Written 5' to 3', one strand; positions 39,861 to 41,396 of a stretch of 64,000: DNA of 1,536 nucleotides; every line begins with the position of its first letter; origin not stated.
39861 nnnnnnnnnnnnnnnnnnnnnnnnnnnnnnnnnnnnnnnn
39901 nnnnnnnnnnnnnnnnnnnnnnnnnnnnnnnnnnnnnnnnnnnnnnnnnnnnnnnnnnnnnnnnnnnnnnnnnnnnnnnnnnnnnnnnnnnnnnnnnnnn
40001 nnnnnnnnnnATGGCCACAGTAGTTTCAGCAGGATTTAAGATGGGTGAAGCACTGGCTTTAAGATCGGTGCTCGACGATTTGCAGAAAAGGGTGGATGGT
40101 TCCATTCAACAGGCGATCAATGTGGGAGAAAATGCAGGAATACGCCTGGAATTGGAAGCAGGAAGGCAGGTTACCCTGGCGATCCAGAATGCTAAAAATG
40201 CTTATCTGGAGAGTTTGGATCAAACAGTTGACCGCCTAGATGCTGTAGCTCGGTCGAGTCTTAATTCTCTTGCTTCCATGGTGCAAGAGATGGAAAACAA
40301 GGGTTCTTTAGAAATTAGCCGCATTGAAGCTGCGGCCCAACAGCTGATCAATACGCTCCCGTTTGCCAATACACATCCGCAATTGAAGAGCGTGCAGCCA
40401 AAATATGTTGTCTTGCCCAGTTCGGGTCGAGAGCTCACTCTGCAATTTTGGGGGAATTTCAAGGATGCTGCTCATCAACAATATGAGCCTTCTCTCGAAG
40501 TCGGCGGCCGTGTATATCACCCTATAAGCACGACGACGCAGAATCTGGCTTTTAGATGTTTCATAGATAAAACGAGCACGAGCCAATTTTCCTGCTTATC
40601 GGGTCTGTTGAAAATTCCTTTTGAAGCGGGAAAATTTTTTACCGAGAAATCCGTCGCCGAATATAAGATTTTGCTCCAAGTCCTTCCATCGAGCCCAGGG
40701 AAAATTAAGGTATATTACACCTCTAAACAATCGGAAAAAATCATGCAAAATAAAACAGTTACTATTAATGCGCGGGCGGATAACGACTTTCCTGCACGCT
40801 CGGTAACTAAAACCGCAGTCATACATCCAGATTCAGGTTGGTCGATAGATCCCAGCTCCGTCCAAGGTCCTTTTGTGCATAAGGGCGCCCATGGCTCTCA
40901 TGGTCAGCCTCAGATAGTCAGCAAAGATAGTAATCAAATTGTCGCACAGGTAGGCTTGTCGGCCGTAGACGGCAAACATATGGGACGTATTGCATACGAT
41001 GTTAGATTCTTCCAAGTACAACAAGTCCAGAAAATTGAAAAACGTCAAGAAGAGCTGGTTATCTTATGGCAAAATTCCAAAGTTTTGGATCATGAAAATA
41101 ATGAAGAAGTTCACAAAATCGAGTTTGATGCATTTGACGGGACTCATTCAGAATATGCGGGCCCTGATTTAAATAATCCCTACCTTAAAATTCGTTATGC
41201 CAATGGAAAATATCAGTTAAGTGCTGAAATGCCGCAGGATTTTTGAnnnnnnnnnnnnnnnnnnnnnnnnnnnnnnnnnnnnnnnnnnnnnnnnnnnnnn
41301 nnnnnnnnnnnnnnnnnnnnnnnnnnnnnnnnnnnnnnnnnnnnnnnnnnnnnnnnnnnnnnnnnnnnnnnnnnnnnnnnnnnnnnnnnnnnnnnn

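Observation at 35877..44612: Footprint of an old tandem segmental duplication (rdgB'|dus'-acyP' junction) that made two cargo slots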

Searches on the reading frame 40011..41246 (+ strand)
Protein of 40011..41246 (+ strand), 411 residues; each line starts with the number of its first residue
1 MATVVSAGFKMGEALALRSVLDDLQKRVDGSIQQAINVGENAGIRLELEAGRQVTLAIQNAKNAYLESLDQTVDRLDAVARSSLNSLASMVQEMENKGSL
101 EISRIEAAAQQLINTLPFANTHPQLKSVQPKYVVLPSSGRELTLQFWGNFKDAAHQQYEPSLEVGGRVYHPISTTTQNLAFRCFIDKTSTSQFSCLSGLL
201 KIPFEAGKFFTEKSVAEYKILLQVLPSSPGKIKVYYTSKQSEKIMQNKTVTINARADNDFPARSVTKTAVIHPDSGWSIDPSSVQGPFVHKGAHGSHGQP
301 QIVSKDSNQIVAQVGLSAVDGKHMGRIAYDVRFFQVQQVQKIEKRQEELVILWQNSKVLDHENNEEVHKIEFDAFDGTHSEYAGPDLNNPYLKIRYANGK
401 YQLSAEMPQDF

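Call 9: search_protein_families(library=pfam, proteins=[window:40011-41246:+], max_evalue=0.01)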
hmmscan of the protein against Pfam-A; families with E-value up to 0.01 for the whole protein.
window:40011-41246:+ (411 aa): 0 families

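Call 21: search_protein_families(library=ncbifam, proteins=[window:40011-41246:+], max_evalue=0.1)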
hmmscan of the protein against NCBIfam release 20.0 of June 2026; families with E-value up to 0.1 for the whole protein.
window:40011-41246:+ (411 aa): 1 family
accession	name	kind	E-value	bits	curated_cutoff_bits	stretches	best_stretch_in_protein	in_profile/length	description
NF004266.1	PRK05687.1-1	equivalog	0.04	13.4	260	1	33-147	71-188/230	flagellar assembly protein FliH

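Call 31: find_homologous_proteins(query=window:40011-41246:+, max_evalue=0.001)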
Query window:40011-41246:+ (411 aa): 7 proteins with E <= 0.001 among 4770 candidates.
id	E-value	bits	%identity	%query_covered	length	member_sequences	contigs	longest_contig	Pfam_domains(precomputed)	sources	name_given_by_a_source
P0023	3.3e-270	913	100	100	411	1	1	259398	-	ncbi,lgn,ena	-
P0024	2.8e-119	416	49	96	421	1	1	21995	-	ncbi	-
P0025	3.1e-114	400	49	96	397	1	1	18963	-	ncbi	-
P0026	2.0e-100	354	45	96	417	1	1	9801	-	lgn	-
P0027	9.5e-93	329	42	96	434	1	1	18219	-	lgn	-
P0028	2.4e-51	193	33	96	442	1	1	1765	-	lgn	-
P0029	4.4e-33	133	32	69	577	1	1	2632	-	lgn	-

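Call 32: find_encoding_contigs(protein=P0024, flank=9000, max_places=2)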
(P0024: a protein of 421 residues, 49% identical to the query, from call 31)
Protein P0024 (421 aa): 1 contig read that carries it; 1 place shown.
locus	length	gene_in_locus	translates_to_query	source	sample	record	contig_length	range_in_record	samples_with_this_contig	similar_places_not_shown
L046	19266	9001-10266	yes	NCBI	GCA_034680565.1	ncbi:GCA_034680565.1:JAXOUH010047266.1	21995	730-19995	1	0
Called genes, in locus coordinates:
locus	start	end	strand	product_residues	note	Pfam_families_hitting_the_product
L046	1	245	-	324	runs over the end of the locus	?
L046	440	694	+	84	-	PF02201:SWIB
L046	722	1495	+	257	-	PF01416:PseudoU_synth_1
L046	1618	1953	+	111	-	PF01209:Ubie_methyltran (weak), PF05175:MTS, PF24675:NpmA (weak), PF02390:Methyltransf_4, PF13847:Methyltransf_31, PF13649:Methyltransf_25, PF08241:Methyltransf_11, PF08242:Methyltransf_12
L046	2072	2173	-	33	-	-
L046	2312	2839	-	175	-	PF11969:DcpS_C, PF01230:HIT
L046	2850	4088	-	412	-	PF04734:Ceramidase_alk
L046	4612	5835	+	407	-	PF02463:SMC_N (faint), PF13175:AAA_15 (faint), PF13304:AAA_21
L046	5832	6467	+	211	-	PF13707:RloB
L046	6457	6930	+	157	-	PF00583:Acetyltransf_1 (weak), PF13508:Acetyltransf_7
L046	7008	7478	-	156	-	-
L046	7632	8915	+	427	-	PF00158:Sigma54_activat, PF14532:Sigma54_activ_2, PF25601:AAA_lid_14, PF02954:HTH_8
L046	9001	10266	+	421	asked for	-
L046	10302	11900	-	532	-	PF01973:MptE-like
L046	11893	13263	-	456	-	PF01973:MptE-like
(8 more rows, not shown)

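Call 33: find_encoding_contigs(protein=P0025, flank=9000, max_places=2)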
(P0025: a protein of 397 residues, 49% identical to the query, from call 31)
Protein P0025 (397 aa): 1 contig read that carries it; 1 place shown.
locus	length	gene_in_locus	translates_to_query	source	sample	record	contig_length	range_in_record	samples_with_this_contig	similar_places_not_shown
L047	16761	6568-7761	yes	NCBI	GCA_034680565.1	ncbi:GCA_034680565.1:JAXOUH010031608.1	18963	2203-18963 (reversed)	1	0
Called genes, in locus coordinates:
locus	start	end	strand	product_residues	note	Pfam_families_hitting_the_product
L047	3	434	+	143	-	?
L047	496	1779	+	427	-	PF00072:Response_reg (weak), PF00158:Sigma54_activat, PF14532:Sigma54_activ_2, PF25601:AAA_lid_14, PF02954:HTH_8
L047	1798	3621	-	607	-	-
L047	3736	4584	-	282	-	-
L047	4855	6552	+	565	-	-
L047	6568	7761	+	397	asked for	-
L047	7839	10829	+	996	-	PF04564:U-box, PF08238:Sel1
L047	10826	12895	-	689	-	-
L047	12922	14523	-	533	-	PF01973:MptE-like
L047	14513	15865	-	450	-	PF01973:MptE-like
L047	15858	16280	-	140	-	PF13588:HSDR_N_2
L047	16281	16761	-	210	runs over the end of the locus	PF02482:Ribosomal_S30AE, PF16321:Ribosom_S30AE_C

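Call 50: search_solved_structures(query=A2, max_evalue=10)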
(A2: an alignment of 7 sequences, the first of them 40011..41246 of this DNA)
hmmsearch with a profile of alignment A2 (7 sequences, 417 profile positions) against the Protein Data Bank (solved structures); distinct sequences matched with E-value up to 10: 4.
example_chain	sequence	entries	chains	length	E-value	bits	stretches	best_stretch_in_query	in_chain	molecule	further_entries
4mvd_B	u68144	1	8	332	0.025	16.5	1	69-115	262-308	Choline-phosphate cytidylyltransferase A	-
28op_U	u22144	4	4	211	0.15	14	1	88-140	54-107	Centromere protein U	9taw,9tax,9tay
2no2_A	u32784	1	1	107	0.21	13.5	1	40-98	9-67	Huntingtin-interacting protein 1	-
8eay_H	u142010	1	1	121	1.8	10.4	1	143-199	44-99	4I3 heavy chain protein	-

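Call 61: predict_structure(alignment_id=A2)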
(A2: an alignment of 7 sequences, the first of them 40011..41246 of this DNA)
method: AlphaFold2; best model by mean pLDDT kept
length: 411 residues; sequences in the alignment: 7
mean_pLDDT: 73.2   pTM: 0.45
mean pLDDT of the five models: 73.2, 71.2, 71.0, 70.1, 68.4
residues with pLDDT >= 90: 105; 70-90: 158; 50-70: 63; < 50: 85
segments of 3 or more residues with pLDDT < 50: 1-18, 35-51, 64-84, 91-106, 114-119
pLDDT, mean of each block of 10 residues (from residue 1): 26 42 56 47 40 52 47 41 49 45 49 49 77 78 87 86 91 89 76 79 72 79 83 90 91 87 90 94 93 84 96 87 82 93 89 88 82 85 71 83 79 45
secondary structure, 60 per line:
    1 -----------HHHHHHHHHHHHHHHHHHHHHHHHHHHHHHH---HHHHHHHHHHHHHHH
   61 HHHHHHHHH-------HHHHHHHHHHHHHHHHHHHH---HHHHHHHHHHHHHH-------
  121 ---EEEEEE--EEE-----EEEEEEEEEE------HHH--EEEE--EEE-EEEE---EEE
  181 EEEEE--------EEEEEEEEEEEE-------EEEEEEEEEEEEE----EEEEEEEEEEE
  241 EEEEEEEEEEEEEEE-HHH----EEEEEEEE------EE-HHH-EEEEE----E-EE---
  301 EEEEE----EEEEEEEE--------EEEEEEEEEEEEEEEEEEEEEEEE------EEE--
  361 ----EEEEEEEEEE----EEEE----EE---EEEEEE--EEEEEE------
elements in order: H12-42 H46-69 H77-96 H100-113 E124-129 E132-134 E140-149 E161-164 E167-169 E171-174 E178-185 E194-205 E213-225 E230-255 E264-271 E285-289 E301-305 E310-317 E326-349 E356-358 E365-374 E379-382 E392-397 E400-405

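Call 65: fold_search(model_id=the predicted structure, library=pdb)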
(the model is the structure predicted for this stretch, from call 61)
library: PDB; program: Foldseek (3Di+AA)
matches with E <= 10: 909; with E <= 0.001: 3
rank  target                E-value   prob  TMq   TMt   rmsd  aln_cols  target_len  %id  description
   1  3rug_F                5.3e-04  0.90  0.15  0.24  32.9       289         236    9  Crystal structure of Valpha10-Vbeta8.1 NKT TCR in complex with CD1d-alphaglucosylceramide (C20:2) (released 2011-08-03)
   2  1z7z_I                8.2e-04  0.91  0.19  0.18  37.8       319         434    9  Cryo-em structure of human coxsackievirus A21 complexed with five domain icam-1kilifi (released 2005-08-02)
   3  4z23                  9.2e-04  0.47  0.14  0.17  33.0       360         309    8  BspA_C_WT (released 2016-06-29)
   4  1p53_A                1.1e-03  0.95  0.18  0.27  25.3       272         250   10  The Crystal Structure of ICAM-1 D3-D5 fragment (released 2004-05-04)
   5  6gcu_A                1.4e-03  1.00  0.17  0.11   5.1       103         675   16  MET receptor in complex with InlB internalin domain and DARPin A3A (released 2019-05-15)
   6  4kh9_B                1.5e-03  0.98  0.20  0.22  26.1       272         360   10  Crystal structure of a DUF4785 family protein (lpg0956) from Legionella pneumophila subsp. pneumophila str. Philadelph (released 2013-07-03)
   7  4kh9_A                1.5e-03  0.97  0.20  0.22  27.1       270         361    8  Crystal structure of a DUF4785 family protein (lpg0956) from Legionella pneumophila subsp. pneumophila str. Philadelph (released 2013-07-03)
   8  5l56_A                1.9e-03  0.99  0.17  0.07  33.5       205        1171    9  Plexin A1 full extracellular region, domains 1 to 10, to 4 angstrom (released 2016-07-06)
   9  8b7h_L                2.1e-03  0.87  0.16  0.27  31.4       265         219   10  Crystal structure of human Gremlin-1 in complex with Fab (released 2023-12-27)
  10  8r2d_D                2.2e-03  0.97  0.18  0.11  17.4       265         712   12  Integrator cleavage module assembly intermediate (released 2024-07-31)
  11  6e3f                  2.7e-03  0.51  0.15  0.13  32.2       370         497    8  The structure of the C-terminal domains (C123) of Streptococcus intermedius antigen I/II (Pas) (released 2019-07-17)
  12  3n50_E                3.0e-03  1.00  0.17  0.43   4.7       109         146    9  Human Early B-cell factor 3 (EBF3) IPT/TIG and HLHLH domains (released 2010-06-16)
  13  5lfv_A                3.0e-03  0.44  0.16  0.20  40.2       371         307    8  Crystal structure of glycosylated Myelin-associated glycoprotein (MAG) Ig1-3 with soaked trisaccharide ligand (released 2016-12-14)
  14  5lfr_A                3.2e-03  0.51  0.17  0.21  39.2       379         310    7  Crystal structure of glycosylated Myelin-associated glycoprotein (MAG) Ig1-3 (released 2016-12-14)
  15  5l5l_A                3.6e-03  0.97  0.17  0.08  36.5       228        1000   10  Plexin A4 full extracellular region, domains 1 to 8 modeled, data to 8 angstrom, spacegroup P2(1) (released 2016-07-06)
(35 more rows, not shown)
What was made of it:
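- Tried and rejected: The p411 model shows a coiled coil plus generic Ig-like beta-sandwiches (calls 61, 65).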

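Call 81: search_protein_families(library=padloc, proteins=[window:40011-41246:+], max_evalue=0.01)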
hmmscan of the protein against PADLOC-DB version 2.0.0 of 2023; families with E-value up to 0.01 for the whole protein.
window:40011-41246:+ (411 aa): 0 families
